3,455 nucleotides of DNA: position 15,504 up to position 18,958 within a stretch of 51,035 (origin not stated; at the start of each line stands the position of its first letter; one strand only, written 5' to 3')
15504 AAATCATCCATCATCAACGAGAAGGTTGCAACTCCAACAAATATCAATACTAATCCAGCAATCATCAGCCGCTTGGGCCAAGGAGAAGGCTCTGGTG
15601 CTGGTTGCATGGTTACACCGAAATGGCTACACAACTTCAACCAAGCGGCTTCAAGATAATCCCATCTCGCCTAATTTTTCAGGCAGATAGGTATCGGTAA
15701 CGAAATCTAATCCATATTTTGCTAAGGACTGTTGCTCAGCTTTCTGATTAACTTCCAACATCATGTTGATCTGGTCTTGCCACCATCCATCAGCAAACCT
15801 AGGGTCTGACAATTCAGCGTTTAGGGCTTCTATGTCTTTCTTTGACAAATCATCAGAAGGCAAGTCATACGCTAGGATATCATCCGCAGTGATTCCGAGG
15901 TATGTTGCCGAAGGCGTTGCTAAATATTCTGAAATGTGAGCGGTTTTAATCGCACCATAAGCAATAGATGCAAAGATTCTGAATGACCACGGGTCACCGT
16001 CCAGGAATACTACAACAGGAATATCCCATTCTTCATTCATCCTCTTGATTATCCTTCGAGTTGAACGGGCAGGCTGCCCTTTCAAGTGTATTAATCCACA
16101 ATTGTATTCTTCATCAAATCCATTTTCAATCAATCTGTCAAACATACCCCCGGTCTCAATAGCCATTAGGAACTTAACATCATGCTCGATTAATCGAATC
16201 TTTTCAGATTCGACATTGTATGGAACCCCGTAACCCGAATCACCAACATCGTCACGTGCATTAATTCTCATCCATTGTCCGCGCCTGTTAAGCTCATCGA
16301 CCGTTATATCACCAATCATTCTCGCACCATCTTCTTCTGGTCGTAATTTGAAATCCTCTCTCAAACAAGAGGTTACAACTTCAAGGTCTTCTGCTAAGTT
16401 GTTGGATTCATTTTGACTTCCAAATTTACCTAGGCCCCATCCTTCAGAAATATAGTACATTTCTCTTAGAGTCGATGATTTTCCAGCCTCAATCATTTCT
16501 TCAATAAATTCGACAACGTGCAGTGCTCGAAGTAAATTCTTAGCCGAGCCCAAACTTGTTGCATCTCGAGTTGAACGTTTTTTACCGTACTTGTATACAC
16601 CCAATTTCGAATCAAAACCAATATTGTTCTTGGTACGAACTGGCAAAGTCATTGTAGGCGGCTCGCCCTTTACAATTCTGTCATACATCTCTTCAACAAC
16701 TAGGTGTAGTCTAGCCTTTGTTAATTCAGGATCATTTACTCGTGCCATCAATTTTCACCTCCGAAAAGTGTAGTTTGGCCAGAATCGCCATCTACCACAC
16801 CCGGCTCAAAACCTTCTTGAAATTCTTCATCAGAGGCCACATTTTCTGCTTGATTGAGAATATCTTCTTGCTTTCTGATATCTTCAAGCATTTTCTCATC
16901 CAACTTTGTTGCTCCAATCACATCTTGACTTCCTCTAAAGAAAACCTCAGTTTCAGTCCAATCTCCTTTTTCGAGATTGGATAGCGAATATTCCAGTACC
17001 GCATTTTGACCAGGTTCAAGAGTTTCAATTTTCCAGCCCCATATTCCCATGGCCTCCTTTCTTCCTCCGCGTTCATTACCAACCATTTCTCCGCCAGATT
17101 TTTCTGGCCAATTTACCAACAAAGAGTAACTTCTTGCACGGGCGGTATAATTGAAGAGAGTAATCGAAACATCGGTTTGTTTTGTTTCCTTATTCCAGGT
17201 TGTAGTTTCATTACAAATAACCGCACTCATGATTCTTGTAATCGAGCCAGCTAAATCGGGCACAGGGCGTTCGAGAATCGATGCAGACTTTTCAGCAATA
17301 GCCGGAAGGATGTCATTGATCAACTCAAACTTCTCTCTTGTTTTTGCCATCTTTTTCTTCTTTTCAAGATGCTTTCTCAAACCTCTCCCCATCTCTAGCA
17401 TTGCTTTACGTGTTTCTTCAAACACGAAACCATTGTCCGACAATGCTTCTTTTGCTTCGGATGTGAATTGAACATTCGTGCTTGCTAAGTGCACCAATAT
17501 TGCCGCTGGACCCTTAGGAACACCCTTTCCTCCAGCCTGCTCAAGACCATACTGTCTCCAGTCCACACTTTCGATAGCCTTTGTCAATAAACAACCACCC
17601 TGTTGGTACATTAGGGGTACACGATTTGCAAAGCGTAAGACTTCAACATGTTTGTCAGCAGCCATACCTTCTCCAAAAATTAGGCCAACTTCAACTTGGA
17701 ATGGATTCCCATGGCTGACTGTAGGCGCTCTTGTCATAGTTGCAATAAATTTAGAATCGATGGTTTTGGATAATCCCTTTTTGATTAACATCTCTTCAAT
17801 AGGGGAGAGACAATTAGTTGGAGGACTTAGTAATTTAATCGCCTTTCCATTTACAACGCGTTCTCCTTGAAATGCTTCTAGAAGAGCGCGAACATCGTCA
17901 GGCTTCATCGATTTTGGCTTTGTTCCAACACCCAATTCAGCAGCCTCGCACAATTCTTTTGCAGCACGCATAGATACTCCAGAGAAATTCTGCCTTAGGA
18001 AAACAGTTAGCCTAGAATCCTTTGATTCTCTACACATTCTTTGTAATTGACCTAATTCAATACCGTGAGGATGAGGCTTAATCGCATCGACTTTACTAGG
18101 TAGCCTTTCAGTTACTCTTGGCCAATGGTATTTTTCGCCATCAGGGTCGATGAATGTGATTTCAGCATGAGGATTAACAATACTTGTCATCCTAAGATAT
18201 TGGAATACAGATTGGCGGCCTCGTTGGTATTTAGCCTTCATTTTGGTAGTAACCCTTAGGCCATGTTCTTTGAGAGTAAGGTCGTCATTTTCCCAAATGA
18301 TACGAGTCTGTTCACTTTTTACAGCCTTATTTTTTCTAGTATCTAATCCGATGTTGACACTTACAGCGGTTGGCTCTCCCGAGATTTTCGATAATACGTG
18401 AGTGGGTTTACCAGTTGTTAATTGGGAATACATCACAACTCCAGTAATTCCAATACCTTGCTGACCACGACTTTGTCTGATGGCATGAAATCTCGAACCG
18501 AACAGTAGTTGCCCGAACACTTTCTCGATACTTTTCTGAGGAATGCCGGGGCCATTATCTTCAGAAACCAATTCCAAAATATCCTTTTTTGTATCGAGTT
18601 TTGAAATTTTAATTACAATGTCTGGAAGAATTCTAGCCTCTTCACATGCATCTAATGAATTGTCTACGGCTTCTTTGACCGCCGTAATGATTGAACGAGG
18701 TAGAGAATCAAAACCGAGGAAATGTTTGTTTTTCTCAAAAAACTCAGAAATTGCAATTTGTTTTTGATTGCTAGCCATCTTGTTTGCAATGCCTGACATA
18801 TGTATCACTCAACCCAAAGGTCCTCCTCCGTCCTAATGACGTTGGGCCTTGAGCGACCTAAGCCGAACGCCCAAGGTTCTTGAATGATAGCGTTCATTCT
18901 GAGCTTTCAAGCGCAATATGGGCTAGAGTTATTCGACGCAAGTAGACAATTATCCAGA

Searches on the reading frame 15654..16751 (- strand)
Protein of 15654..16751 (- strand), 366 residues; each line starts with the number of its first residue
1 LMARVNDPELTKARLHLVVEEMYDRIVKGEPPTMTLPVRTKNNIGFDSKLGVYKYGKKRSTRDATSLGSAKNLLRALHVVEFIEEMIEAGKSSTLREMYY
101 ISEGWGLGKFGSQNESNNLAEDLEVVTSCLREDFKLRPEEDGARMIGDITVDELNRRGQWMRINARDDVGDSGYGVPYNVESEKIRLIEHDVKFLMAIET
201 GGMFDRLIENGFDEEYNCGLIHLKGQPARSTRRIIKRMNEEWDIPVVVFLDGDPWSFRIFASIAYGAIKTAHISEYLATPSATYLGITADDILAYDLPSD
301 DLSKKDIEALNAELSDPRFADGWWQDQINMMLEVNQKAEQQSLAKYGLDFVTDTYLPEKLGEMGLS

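Call 35: search_protein_families(library=pfam, proteins=[window:15654-16751:-], max_evalue=0.001)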
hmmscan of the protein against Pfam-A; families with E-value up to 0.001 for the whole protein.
window:15654-16751:- (366 aa): 3 families
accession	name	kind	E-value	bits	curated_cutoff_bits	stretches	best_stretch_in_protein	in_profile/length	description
PF21180.3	TOP6A-Spo11_Toprim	-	2.2e-57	194.2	24.1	1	194-360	1-170/170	Topoisomerase 6 subunit A/Spo11, Toprim domain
PF04406.19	TP6A_N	-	3.2e-17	62.6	26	1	72-135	2-61/62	Type IIB DNA topoisomerase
PF20768.2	Topo_VI_alpha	-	3.6e-17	62.3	23.6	1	139-191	1-50/50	All-beta domain in DNA topoisomerase VI alpha subunit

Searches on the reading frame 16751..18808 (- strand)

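Call 35: search_protein_families(library=pfam, proteins=[window:16751-18808:-], max_evalue=0.001)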
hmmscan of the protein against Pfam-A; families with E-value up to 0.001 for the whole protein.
window:16751-18808:- (686 aa): 4 families
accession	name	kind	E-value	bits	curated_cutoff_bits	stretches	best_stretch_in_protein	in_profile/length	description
PF09239.17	Topo-VIb_trans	-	1.1e-52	178.4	24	1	329-493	1-159/159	Topoisomerase VI B subunit, transducer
PF02518.31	HATPase_c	-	2.5e-09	38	26.4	1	38-137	4-93/111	Histidine kinase-, DNA gyrase B-, and HSP90-like ATPase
PF13589.12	HATPase_c_3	-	8.2e-09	36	25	1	41-182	4-135/137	Histidine kinase-, DNA gyrase B-, and HSP90-like ATPase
PF05833.16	NFACT_N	-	0.00011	21.6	31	1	238-314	163-237/456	NFACT N-terminal and middle domains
